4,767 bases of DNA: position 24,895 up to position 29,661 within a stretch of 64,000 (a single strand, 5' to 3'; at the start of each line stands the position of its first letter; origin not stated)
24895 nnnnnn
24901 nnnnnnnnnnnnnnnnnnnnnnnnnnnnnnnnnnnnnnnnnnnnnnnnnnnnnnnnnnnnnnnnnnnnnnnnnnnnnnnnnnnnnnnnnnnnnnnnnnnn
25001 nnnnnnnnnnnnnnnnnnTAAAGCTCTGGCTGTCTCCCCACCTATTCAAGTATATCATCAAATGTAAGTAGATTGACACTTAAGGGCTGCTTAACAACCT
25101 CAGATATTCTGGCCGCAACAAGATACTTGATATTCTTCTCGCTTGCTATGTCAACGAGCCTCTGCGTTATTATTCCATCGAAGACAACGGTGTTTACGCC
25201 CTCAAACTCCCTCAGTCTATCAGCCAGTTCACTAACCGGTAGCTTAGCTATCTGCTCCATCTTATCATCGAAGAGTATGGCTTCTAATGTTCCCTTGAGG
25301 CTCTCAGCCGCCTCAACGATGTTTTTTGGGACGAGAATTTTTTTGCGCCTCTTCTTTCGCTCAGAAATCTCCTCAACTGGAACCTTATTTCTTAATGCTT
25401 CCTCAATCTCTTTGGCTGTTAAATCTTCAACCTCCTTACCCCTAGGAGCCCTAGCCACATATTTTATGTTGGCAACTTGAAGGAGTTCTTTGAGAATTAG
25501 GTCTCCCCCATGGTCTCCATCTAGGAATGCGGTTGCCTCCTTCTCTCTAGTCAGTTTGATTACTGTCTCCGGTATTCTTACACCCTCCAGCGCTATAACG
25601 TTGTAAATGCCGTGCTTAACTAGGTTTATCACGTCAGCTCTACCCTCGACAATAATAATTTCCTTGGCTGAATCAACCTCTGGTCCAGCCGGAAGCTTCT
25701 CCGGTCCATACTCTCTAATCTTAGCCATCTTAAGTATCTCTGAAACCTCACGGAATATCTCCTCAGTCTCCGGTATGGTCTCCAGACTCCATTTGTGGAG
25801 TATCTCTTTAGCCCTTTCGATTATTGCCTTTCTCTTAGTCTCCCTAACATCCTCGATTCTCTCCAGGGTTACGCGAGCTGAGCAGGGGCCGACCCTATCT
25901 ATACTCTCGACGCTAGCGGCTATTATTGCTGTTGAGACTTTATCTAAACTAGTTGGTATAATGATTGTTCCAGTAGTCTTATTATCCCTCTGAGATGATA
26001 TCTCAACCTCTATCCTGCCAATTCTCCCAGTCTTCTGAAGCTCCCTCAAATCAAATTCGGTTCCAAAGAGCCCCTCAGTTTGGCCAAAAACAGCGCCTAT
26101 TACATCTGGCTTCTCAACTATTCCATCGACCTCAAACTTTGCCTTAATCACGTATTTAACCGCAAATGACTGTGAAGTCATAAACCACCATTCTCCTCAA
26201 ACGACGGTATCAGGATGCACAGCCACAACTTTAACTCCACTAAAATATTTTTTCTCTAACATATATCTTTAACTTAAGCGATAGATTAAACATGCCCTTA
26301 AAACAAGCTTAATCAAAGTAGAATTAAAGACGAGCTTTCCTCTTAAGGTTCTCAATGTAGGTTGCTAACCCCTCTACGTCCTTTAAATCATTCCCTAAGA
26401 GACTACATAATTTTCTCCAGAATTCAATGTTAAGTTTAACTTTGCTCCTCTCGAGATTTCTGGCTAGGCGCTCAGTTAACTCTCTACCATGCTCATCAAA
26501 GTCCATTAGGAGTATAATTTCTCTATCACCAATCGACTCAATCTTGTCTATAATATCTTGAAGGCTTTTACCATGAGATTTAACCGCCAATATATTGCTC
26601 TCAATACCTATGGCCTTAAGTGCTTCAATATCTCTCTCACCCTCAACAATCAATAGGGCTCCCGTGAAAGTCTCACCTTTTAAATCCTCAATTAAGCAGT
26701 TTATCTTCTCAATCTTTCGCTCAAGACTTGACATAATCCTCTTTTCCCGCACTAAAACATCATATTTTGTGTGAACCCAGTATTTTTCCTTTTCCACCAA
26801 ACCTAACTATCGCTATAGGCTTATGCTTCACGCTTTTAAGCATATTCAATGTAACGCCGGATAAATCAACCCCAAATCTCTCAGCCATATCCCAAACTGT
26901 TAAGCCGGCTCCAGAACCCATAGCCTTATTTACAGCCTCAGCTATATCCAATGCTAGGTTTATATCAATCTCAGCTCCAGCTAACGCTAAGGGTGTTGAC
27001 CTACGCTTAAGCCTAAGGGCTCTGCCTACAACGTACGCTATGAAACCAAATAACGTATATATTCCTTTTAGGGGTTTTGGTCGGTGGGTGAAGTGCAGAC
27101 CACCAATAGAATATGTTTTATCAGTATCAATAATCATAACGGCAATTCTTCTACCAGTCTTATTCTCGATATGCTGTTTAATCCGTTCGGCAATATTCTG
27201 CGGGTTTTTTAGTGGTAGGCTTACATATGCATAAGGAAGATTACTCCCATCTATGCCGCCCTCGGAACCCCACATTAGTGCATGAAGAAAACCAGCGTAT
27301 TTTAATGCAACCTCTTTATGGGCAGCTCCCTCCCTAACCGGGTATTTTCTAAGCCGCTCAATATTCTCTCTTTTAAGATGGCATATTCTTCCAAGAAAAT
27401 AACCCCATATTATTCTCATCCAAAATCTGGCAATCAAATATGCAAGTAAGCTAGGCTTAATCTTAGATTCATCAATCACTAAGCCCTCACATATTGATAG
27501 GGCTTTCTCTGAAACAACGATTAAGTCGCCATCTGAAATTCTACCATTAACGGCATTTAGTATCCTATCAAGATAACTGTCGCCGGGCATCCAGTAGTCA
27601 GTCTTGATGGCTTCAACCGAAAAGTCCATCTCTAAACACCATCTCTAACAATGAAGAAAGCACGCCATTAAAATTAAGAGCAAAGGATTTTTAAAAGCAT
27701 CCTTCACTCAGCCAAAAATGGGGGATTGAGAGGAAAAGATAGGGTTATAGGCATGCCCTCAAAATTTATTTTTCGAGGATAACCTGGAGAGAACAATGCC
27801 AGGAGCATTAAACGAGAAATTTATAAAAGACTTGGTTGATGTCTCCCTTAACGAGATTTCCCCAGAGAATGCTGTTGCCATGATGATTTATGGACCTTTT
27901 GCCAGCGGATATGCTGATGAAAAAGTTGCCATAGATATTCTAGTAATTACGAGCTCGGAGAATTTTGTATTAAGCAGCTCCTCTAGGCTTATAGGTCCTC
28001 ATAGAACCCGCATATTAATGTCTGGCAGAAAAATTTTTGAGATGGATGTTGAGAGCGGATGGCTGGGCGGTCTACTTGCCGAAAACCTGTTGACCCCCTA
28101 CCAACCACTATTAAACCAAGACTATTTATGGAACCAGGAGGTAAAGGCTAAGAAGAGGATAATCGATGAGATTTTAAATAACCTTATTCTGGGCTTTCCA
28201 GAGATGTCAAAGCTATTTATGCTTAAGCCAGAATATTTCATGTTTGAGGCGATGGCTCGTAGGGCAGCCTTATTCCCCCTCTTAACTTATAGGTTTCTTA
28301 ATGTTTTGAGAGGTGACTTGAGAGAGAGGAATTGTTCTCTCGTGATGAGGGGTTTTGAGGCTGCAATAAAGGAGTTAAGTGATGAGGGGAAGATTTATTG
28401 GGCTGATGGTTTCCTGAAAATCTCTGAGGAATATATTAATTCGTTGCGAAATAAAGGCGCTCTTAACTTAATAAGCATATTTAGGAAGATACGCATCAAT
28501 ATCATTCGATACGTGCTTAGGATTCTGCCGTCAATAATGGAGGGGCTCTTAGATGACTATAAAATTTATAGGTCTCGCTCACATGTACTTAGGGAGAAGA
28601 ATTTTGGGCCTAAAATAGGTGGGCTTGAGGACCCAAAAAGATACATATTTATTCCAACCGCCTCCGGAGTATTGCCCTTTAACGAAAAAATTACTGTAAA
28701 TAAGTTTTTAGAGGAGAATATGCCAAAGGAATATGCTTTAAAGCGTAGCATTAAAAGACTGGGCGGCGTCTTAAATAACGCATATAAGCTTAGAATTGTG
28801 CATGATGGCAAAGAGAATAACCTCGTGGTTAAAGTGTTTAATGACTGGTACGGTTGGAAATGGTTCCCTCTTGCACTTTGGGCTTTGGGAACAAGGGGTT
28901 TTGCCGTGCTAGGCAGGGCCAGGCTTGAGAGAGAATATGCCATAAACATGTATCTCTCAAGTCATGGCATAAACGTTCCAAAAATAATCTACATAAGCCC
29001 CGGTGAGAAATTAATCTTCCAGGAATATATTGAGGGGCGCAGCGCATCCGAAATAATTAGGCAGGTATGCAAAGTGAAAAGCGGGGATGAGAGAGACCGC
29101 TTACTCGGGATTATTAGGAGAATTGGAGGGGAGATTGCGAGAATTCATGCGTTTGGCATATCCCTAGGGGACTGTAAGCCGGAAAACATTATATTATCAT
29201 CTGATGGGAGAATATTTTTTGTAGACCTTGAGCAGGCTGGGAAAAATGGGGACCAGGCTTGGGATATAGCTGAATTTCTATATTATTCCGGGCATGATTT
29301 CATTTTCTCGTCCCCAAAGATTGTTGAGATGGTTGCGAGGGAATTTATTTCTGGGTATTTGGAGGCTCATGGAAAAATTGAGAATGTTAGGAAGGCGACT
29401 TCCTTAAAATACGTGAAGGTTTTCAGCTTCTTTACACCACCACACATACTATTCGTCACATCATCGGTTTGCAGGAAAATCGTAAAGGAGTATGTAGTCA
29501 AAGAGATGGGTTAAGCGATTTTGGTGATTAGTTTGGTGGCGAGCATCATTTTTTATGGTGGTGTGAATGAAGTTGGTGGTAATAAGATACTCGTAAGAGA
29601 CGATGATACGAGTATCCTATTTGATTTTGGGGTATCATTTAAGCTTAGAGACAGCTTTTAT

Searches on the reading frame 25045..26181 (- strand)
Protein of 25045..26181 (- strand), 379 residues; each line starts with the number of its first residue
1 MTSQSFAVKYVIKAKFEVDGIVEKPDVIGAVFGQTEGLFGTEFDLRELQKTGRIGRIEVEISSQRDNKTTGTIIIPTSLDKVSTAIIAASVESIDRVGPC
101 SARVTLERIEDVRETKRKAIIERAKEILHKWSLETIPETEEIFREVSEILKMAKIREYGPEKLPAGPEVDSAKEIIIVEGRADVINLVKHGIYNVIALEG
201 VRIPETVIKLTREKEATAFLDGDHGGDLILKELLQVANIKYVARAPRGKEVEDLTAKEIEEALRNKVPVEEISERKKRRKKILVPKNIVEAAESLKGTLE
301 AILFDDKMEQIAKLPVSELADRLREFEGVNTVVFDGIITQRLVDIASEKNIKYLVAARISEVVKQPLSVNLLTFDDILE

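Call 20: search_protein_families(library=pfam, proteins=[window:25045-26181:-], max_evalue=0.001)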
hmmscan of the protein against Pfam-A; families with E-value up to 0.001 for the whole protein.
window:25045-26181:- (379 aa): 3 families
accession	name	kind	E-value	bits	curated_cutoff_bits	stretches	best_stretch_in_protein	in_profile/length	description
PF13662.12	Toprim_4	-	3.1e-09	37.4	25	1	174-235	2-72/85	Toprim domain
PF01751.28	Toprim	-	5.2e-07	30.2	23.1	1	174-249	1-91/96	Toprim domain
PF13155.12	Toprim_2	-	3.4e-06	27.8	22.1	1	176-251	1-84/88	Toprim-like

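Call 51: search_protein_families(library=ncbifam, proteins=[window:25045-26181:-], max_evalue=0.001)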
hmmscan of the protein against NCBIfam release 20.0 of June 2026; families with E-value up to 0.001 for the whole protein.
window:25045-26181:- (379 aa): 3 families
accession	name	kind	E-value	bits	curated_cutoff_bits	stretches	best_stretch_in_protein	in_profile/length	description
NF003108.1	PRK04031.1-1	equivalog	3.9e-151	504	300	2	9-278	1-269/419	DNA primase DnaG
TIGR01391.1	dnaG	equivalog_domain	3.8e-09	35.9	283.6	1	168-267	252-357/414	DNA primase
TIGR00334.1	5S_RNA_mat_M5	equivalog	6.8e-05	23.1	110.65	1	173-273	3-115/174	ribonuclease M5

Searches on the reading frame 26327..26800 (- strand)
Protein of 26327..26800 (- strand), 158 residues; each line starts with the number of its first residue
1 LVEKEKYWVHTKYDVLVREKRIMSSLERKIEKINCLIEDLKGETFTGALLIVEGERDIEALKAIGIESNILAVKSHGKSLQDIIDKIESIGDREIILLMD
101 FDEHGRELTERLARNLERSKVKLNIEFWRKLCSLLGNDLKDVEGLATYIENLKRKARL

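Call 20: search_protein_families(library=pfam, proteins=[window:26327-26800:-], max_evalue=0.001)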
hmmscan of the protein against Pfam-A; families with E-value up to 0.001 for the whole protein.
window:26327-26800:- (158 aa): 3 families
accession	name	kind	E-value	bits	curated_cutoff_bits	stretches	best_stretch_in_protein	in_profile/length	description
PF01751.28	Toprim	-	7.5e-08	32.9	23.1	1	49-118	2-86/96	Toprim domain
PF13155.12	Toprim_2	-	7.2e-07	29.9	22.1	1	51-125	2-75/88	Toprim-like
PF13662.12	Toprim_4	-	1.3e-06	28.9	25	1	48-123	2-81/85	Toprim domain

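Call 51: search_protein_families(library=ncbifam, proteins=[window:26327-26800:-], max_evalue=0.001)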
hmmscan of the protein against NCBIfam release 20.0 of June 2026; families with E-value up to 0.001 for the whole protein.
window:26327-26800:- (158 aa): 6 families
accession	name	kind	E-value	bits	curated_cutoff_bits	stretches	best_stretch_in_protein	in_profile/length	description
NF003091.0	PRK04017.1-2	equivalog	2.3e-21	76.1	129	1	23-155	11-140/151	hypothetical protein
NF003094.0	PRK04017.1-5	equivalog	1.6e-17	63.8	124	1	29-151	6-125/128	hypothetical protein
NF003093.0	PRK04017.1-4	equivalog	5.4e-15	55.7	160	1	29-154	5-128/138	hypothetical protein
NF003090.0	PRK04017.1-1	equivalog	1.1e-14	54.3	120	1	31-151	7-120/132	hypothetical protein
NF003092.0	PRK04017.1-3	equivalog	1.4e-14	54.2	193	1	37-155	11-121/125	hypothetical protein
TIGR01391.1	dnaG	equivalog_domain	0.00092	18.2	283.6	0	47-127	257-334/414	DNA primase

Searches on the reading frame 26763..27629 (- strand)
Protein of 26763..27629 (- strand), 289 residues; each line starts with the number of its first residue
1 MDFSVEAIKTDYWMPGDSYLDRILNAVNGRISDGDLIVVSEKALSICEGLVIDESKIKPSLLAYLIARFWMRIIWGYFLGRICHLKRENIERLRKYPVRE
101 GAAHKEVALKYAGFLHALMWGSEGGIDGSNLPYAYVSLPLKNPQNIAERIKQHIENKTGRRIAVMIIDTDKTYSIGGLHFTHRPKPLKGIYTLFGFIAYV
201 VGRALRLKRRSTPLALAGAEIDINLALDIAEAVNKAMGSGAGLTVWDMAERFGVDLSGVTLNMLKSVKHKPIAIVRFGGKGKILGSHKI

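Call 20: search_protein_families(library=pfam, proteins=[window:26763-27629:-], max_evalue=0.001)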
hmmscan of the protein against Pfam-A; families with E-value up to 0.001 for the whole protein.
window:26763-27629:- (289 aa): 1 family
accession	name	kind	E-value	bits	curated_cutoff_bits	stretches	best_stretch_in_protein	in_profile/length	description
PF01996.21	F420_ligase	-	4.6e-20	72.5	25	1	8-171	2-151/218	F420-0:Gamma-glutamyl ligase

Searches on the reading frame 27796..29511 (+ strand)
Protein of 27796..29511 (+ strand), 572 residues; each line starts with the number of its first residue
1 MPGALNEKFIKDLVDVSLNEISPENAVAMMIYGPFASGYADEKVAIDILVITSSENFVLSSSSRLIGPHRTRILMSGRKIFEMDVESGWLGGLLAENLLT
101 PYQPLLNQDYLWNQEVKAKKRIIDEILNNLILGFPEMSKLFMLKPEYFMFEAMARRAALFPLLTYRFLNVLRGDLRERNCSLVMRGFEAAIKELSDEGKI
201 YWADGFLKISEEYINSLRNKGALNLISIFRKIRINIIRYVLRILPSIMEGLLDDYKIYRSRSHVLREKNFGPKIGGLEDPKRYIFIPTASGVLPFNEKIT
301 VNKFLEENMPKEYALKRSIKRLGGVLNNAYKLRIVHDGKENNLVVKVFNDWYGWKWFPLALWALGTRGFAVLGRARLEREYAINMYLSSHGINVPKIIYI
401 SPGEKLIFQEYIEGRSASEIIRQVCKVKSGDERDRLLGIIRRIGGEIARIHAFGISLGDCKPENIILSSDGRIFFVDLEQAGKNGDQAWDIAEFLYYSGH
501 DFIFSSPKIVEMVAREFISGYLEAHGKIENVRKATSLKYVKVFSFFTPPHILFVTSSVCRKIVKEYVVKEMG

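Call 20: search_protein_families(library=pfam, proteins=[window:27796-29511:+], max_evalue=0.001)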
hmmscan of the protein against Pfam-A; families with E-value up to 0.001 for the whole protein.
window:27796-29511:+ (572 aa): 3 families
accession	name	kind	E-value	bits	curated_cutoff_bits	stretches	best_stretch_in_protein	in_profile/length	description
PF01636.29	APH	-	1.7e-06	28.4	23.2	0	374-453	34-110/239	Phosphotransferase enzyme family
PF06293.20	Kdo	-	3.5e-05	23.8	21.3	1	351-484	30-172/207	Lipopolysaccharide kinase (Kdo/WaaP) family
PF00069.31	Pkinase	-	0.00069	19.5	31.7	0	379-481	47-145/263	Protein kinase domain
